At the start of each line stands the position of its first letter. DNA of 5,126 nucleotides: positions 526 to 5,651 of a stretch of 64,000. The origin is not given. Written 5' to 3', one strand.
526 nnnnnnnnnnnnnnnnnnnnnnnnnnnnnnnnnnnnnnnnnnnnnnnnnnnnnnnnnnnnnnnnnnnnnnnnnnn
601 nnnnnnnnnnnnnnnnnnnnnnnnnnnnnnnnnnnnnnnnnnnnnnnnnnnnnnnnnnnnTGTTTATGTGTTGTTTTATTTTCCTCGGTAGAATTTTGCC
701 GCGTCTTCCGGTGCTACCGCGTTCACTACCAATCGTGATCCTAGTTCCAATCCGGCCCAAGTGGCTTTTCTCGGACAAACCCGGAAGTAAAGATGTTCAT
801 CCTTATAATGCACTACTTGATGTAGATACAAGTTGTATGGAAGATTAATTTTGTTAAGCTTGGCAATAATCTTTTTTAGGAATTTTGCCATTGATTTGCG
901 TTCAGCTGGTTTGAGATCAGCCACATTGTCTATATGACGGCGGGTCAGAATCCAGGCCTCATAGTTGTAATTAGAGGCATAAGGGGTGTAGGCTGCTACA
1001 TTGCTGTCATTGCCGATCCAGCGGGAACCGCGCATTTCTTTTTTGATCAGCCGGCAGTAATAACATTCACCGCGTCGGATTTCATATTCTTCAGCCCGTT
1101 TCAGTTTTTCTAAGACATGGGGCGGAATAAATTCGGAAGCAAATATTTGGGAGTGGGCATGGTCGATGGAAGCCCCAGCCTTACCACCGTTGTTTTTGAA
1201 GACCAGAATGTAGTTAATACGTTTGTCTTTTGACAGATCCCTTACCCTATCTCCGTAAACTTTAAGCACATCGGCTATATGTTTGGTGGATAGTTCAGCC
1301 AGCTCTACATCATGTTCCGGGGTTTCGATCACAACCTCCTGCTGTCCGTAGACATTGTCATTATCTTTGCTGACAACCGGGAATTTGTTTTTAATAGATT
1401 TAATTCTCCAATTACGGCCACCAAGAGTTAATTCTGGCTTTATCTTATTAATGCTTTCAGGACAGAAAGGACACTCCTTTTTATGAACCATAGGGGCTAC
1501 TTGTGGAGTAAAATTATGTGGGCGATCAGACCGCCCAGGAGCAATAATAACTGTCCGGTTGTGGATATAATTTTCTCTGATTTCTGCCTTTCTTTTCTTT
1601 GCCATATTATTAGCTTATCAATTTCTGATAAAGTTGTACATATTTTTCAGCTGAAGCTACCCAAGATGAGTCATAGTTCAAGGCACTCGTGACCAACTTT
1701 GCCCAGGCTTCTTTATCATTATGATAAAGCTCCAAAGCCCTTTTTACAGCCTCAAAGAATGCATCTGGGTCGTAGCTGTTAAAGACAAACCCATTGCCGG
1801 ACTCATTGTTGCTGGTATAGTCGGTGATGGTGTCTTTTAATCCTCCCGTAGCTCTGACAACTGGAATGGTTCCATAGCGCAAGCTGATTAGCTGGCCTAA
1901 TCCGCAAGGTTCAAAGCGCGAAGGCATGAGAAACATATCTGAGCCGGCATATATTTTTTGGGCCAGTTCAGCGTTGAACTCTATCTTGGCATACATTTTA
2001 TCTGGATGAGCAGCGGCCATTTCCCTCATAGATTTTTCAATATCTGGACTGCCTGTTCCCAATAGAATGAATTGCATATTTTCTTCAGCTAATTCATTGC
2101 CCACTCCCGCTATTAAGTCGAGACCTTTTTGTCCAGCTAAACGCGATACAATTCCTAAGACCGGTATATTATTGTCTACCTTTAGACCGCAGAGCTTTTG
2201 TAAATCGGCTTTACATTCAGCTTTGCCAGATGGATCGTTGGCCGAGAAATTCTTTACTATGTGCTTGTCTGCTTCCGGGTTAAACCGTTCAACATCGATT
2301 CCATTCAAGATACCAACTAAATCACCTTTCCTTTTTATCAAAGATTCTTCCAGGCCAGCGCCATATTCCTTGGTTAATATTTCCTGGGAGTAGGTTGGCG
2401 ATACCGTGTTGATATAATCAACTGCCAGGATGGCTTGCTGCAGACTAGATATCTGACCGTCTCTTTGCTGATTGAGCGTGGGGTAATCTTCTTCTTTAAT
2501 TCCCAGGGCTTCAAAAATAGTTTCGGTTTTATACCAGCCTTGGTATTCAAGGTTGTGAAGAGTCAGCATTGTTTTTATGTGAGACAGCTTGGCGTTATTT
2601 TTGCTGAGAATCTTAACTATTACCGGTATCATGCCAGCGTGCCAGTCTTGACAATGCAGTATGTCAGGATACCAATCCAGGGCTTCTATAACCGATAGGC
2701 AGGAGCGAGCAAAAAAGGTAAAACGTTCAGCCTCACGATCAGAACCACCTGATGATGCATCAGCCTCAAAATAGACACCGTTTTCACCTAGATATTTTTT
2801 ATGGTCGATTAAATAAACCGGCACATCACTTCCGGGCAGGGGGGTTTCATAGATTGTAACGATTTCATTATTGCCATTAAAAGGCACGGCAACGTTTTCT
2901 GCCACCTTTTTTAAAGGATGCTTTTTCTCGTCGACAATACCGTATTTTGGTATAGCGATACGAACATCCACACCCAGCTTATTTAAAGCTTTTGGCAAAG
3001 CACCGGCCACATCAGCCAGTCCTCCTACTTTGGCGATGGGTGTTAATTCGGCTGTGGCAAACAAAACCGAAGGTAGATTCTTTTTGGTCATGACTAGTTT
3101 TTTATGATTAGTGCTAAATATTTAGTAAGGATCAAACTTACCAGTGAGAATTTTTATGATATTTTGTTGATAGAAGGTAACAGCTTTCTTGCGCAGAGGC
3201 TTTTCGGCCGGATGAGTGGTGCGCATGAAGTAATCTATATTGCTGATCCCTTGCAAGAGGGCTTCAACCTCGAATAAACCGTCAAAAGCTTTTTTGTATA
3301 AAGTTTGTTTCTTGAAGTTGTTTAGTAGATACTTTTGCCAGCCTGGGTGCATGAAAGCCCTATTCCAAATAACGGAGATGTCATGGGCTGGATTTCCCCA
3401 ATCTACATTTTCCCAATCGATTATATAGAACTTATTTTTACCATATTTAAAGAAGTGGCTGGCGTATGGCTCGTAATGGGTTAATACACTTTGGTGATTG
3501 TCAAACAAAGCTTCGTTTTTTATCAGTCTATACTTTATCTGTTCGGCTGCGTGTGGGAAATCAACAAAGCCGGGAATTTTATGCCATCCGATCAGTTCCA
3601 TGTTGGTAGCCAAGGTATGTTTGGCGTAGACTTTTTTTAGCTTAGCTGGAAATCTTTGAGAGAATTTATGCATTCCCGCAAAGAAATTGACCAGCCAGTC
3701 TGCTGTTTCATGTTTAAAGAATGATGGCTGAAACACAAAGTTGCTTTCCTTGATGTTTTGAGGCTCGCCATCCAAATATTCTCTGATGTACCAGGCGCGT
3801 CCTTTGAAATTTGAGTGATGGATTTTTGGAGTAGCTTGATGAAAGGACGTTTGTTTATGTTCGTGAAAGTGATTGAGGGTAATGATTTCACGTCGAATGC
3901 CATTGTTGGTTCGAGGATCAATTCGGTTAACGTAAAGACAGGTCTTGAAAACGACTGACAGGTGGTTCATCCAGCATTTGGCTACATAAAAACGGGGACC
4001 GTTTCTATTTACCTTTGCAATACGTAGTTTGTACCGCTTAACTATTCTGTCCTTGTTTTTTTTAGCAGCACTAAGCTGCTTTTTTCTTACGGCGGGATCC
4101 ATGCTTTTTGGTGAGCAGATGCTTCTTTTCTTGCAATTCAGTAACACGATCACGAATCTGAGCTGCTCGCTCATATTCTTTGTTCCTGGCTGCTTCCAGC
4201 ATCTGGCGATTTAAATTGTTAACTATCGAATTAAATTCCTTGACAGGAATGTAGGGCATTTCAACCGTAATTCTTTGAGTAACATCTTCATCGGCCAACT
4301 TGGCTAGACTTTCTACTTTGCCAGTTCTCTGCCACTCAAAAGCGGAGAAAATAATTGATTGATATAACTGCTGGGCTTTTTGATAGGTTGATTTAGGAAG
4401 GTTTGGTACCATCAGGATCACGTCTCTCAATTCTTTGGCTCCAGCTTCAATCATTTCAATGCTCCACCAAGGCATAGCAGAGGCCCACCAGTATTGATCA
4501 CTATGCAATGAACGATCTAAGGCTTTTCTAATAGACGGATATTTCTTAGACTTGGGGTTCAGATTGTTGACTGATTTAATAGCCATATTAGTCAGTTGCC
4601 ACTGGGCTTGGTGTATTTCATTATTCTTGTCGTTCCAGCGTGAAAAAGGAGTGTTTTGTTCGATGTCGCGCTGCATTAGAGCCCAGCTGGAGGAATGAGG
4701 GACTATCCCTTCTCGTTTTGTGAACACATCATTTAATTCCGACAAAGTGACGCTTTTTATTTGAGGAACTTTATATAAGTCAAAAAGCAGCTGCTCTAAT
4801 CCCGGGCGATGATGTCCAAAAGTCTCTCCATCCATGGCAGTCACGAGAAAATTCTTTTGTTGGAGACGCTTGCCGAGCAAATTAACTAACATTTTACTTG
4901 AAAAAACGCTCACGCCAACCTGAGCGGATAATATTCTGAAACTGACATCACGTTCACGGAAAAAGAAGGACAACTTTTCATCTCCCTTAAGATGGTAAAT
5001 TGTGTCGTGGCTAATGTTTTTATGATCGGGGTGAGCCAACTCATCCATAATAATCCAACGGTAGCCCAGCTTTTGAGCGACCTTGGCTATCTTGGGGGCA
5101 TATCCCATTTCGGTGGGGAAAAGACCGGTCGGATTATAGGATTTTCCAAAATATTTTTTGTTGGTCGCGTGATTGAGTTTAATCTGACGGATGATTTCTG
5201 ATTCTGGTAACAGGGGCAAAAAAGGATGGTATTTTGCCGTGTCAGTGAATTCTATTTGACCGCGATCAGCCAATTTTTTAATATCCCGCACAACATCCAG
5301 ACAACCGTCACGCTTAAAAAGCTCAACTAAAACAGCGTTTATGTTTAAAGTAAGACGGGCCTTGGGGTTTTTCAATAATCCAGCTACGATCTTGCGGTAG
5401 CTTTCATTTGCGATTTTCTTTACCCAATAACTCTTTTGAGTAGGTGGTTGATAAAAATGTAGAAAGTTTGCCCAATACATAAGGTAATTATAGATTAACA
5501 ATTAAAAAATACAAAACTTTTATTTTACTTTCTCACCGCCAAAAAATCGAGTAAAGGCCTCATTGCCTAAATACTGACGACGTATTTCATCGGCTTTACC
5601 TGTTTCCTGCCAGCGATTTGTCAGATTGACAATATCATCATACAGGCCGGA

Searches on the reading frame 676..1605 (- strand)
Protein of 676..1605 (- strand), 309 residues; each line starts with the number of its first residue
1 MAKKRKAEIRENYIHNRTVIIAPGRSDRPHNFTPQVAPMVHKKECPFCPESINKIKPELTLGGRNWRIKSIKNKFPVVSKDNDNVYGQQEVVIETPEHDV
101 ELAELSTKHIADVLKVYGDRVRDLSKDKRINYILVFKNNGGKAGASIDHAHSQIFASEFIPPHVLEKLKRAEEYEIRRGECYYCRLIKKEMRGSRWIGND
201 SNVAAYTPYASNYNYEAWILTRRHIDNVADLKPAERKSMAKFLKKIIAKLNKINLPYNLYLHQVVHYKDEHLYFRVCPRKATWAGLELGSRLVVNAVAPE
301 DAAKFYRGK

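Call 9: search_protein_families(library=pfam, proteins=[window:676-1605:-], max_evalue=0.00001)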
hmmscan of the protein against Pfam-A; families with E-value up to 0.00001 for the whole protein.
window:676-1605:- (309 aa): 4 families
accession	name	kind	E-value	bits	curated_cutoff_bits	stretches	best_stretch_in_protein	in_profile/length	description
PF01087.27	GalP_UDP_transf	-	1.8e-15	58.3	22.1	1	82-161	105-184/184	Galactose-1-phosphate uridyl transferase, N-terminal domain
PF16285.10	DUF4931_N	-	1.4e-11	45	24.1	1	42-155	17-119/124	Domain of unknown function (DUF4931) N-terminal domain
PF01230.28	HIT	-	2.3e-07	31.8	21.5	0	196-260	8-74/98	HIT domain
PF16268.10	DUF4921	-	6.9e-07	29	28.5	0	104-300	194-387/425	Domain of unknown function (DUF4921)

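Call 25: find_encoding_contigs(protein=window:676-1605:-, flank=10000, max_places=3)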
Protein window:676-1605:- (309 aa): no gene with exactly this product is on record in the collection.

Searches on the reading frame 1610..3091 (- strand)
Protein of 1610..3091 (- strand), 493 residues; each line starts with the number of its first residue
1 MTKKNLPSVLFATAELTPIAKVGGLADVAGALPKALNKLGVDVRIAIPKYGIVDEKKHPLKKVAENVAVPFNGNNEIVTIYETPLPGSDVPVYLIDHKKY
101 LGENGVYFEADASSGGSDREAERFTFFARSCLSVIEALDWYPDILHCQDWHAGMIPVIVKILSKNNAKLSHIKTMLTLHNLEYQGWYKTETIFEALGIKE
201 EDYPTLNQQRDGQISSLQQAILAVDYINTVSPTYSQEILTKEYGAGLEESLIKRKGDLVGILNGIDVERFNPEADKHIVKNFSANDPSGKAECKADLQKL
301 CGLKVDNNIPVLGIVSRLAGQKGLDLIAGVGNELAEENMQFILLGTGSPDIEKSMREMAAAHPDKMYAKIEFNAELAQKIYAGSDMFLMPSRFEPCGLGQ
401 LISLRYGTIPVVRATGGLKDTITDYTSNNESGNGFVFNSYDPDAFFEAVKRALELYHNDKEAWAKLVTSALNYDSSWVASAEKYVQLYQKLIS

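Call 9: search_protein_families(library=pfam, proteins=[window:1610-3091:-], max_evalue=0.00001)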
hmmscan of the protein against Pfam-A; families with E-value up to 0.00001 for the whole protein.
window:1610-3091:- (493 aa): 3 families
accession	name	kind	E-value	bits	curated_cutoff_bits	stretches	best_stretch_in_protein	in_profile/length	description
PF08323.17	Glyco_transf_5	-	1.8e-69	234.6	22.7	1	9-251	2-237/239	Starch synthase catalytic domain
PF00534.26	Glycos_transf_1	-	7.5e-13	48.8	26.4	1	308-461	14-163/172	Glycosyl transferases group 1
PF13692.12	Glyco_trans_1_4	-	1.4e-12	48.5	27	1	310-454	2-141/142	Glycosyl transferases group 1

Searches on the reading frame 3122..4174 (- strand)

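Call 9: search_protein_families(library=pfam, proteins=[window:3122-4174:-], max_evalue=0.00001)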
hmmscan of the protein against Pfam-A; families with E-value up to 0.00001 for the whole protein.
window:3122-4174:- (350 aa): 1 family
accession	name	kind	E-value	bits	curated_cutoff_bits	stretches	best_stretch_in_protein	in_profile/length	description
PF01636.29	APH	-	9.9e-11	42.3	23.2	1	84-285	26-224/239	Phosphotransferase enzyme family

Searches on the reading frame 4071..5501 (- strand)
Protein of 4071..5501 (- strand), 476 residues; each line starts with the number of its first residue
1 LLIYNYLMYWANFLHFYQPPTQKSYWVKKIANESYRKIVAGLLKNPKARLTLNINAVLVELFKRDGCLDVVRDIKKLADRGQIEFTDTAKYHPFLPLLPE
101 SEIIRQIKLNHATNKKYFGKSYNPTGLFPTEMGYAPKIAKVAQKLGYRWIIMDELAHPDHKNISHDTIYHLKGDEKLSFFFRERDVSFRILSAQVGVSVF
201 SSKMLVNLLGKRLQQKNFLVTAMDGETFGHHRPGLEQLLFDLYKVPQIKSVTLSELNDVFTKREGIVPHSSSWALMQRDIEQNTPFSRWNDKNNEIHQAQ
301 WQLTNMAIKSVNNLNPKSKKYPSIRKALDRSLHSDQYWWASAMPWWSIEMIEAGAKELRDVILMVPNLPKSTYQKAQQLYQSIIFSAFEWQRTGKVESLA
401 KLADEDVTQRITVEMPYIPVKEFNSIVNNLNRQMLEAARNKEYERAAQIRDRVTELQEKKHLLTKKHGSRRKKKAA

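Call 9: search_protein_families(library=pfam, proteins=[window:4071-5501:-], max_evalue=0.00001)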
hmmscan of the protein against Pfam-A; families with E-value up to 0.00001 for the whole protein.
window:4071-5501:- (476 aa): 2 families
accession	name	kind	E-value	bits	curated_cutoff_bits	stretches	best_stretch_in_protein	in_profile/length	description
PF03065.20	Glyco_hydro_57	-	2.4e-32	112.9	21.2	1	28-236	41-252/291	Glycosyl hydrolase family 57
PF02151.25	UVR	-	5.2e-09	36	21.5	1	426-458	3-35/36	UvrB/uvrC motif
